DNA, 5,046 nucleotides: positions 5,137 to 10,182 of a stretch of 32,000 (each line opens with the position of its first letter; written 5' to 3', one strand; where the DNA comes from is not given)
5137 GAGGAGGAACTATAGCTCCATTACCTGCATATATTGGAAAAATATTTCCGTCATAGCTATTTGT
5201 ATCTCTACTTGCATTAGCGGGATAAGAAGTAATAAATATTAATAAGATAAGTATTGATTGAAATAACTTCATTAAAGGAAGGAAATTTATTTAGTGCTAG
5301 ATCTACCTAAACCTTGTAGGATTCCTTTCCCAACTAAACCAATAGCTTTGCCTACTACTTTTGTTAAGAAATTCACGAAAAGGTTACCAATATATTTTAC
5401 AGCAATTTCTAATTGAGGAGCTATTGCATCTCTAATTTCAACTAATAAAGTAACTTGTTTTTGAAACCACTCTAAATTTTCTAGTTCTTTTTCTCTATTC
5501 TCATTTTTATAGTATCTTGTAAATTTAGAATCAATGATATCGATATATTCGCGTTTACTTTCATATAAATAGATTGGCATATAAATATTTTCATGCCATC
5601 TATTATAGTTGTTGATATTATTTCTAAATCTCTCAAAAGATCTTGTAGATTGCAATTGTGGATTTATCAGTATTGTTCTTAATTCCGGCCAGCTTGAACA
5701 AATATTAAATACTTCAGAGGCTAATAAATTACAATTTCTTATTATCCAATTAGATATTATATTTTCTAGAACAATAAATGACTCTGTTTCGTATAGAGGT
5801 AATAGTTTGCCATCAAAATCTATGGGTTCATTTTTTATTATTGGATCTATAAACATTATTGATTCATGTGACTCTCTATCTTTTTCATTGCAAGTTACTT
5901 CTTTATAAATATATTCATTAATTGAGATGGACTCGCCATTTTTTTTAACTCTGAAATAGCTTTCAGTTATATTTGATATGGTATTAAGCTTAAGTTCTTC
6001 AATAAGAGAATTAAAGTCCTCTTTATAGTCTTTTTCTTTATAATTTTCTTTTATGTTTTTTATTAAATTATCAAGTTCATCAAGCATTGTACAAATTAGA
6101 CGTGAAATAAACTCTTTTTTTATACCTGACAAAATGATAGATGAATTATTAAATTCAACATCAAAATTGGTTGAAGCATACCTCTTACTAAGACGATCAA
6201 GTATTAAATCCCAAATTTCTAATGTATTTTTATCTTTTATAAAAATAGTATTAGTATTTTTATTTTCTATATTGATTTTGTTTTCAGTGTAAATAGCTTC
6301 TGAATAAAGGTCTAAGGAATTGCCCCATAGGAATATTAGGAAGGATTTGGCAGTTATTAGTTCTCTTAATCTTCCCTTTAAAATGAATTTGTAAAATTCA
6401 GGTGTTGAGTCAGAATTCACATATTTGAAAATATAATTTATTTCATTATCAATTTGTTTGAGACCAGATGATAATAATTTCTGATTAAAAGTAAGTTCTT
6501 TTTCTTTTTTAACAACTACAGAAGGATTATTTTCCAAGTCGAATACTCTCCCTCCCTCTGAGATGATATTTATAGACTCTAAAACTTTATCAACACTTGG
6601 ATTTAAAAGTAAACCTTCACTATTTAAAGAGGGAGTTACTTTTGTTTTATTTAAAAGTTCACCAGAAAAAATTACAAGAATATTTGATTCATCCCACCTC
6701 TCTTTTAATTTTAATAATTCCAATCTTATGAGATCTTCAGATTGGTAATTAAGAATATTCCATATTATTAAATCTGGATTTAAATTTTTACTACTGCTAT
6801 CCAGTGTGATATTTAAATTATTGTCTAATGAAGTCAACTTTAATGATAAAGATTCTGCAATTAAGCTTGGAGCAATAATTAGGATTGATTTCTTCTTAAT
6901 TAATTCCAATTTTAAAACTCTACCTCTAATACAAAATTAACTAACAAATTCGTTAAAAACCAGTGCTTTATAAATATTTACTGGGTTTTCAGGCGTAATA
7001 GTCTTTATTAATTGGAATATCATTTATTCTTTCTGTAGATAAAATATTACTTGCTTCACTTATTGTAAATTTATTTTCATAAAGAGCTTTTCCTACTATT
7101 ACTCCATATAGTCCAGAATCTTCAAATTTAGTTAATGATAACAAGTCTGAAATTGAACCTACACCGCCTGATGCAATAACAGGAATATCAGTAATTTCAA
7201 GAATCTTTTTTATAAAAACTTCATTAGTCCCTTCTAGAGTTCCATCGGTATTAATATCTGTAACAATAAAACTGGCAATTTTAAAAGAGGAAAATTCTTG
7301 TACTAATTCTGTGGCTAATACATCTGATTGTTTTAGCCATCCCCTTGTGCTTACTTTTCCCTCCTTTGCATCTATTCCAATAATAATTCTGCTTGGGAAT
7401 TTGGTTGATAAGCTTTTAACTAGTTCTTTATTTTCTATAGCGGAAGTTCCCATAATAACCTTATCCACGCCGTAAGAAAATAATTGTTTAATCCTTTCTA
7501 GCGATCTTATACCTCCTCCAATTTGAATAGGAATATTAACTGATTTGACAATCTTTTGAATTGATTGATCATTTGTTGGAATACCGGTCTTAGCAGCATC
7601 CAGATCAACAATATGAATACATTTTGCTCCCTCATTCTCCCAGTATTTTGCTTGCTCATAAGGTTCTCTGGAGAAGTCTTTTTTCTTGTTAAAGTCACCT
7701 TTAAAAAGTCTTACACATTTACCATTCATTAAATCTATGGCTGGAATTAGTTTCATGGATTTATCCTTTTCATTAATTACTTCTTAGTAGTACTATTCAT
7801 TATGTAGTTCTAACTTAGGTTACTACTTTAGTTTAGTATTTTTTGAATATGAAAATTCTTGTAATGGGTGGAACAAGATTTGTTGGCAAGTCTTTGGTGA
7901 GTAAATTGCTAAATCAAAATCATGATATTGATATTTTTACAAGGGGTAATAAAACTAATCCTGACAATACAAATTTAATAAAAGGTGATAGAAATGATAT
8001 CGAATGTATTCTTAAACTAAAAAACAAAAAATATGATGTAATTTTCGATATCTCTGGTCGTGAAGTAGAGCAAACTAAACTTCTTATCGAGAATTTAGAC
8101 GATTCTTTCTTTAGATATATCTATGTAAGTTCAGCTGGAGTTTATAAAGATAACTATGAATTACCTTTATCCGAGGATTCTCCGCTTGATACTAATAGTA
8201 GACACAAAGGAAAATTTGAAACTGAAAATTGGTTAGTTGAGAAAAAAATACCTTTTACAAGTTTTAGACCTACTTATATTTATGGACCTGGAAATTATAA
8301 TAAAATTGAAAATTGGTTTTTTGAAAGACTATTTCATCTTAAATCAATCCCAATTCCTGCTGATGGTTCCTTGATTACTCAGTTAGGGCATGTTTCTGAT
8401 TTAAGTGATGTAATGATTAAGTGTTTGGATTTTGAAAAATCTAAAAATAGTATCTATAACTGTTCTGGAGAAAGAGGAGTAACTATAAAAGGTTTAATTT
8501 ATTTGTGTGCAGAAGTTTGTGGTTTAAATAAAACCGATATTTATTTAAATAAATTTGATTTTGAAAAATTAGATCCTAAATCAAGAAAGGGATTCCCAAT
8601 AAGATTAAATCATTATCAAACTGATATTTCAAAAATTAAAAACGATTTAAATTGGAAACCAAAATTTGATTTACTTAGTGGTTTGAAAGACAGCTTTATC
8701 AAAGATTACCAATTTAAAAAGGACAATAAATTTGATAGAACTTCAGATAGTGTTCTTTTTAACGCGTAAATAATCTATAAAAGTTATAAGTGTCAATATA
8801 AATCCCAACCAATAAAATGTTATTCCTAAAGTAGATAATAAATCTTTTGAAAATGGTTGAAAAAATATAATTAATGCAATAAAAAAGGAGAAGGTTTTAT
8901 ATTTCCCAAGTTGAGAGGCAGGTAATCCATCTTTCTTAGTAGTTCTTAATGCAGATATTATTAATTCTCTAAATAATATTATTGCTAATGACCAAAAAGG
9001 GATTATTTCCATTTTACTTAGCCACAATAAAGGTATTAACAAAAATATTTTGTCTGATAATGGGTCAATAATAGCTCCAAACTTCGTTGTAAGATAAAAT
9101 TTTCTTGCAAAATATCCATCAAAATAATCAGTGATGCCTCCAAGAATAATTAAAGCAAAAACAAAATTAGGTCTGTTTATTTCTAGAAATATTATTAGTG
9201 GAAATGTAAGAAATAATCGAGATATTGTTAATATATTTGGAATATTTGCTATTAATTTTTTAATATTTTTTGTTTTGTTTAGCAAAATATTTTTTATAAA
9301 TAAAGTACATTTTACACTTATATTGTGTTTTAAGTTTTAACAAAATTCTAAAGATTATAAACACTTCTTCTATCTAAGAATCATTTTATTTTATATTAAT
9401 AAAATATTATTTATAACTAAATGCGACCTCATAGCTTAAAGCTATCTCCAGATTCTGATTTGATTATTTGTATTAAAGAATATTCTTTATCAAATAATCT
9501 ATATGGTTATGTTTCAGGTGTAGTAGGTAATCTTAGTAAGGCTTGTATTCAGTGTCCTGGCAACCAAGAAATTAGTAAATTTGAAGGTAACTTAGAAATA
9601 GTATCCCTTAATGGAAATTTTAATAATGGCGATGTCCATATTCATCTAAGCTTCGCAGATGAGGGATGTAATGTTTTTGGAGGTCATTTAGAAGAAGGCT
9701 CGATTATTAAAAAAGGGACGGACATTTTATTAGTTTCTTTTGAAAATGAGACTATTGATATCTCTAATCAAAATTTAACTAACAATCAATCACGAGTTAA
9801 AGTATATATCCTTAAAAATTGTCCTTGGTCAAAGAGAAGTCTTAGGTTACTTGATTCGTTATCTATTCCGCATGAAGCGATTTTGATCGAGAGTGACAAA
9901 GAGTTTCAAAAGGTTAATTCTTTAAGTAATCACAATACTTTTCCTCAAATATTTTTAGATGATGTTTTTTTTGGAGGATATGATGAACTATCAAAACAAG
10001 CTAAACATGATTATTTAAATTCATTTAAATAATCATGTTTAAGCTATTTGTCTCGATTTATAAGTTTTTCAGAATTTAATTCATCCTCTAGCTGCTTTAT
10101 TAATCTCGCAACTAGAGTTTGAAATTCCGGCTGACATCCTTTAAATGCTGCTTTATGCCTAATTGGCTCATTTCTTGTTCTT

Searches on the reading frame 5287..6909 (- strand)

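Call 44: search_protein_families(library=pfam, proteins=[window:5287-6909:-], max_evalue=0.0001)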
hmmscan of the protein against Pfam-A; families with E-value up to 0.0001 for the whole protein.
window:5287-6909:- (540 aa): 1 family
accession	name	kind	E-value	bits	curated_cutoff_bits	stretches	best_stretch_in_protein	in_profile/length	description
PF12452.13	DUF3685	-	1.8e-50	171.8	25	1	353-535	10-192/192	Protein of unknown function (DUF3685)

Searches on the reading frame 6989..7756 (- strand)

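Call 44: search_protein_families(library=pfam, proteins=[window:6989-7756:-], max_evalue=0.0001)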
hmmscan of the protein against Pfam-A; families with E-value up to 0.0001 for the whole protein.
window:6989-7756:- (255 aa): 4 families
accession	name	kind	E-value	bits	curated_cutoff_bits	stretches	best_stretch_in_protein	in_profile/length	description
PF00977.27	His_biosynth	-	1.7e-81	273.4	23.6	1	3-231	2-228/228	Histidine biosynthesis protein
PF01207.24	Dus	-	1.1e-09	38.3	20.4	1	57-120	167-230/311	Dihydrouridine synthase (Dus)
PF05690.20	ThiG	-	2.4e-06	27.5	23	0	61-125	162-225/247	Thiazole biosynthesis protein ThiG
PF03060.21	NMO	-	5.2e-06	26.5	28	0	66-111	185-230/331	Nitronate monooxygenase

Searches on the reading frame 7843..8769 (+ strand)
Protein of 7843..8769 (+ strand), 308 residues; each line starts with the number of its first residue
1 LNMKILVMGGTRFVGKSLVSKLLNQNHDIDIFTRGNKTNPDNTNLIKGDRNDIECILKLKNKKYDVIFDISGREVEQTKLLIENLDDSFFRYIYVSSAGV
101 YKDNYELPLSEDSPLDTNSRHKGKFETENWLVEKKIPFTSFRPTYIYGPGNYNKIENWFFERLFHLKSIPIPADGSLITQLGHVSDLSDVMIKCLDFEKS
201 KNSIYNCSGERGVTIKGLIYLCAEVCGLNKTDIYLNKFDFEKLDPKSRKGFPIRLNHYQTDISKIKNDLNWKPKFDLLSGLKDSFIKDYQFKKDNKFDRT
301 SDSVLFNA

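Call 44: search_protein_families(library=pfam, proteins=[window:7843-8769:+], max_evalue=0.0001)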
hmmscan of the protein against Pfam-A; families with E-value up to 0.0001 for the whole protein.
window:7843-8769:+ (308 aa): 4 families
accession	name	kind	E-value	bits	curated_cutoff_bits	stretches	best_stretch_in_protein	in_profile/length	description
PF01370.27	Epimerase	-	4e-18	66.1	20.9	1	5-207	1-239/240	NAD dependent epimerase/dehydratase family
PF13460.12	NAD_binding_10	-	6.1e-08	33.2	27.2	1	9-147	1-147/184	NAD(P)H-binding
PF16363.11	GDP_Man_Dehyd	-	5.1e-07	29.9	27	0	90-282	122-330/332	GDP-mannose 4,6 dehydratase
PF05368.20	NmrA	-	7.3e-06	26.2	27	1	2-157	2-159/298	NmrA-like family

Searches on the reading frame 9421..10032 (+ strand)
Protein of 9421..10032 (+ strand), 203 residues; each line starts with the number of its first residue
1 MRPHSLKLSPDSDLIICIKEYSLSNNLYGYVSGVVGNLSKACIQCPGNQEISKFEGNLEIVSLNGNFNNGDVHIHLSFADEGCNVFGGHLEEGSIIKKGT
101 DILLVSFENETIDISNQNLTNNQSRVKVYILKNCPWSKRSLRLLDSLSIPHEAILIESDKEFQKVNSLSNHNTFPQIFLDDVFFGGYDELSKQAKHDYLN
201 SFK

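Call 44: search_protein_families(library=pfam, proteins=[window:9421-10032:+], max_evalue=0.0001)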
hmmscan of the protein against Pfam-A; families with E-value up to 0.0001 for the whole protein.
window:9421-10032:+ (203 aa): 2 families
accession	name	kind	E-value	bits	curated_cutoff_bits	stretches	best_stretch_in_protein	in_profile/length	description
PF03479.20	PCC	-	5.4e-18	65.9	25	1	2-108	1-116/117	Plants and Prokaryotes Conserved (PCC) domain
PF00462.30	Glutaredoxin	-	2.7e-10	40.7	22.9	1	126-183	1-59/60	Glutaredoxin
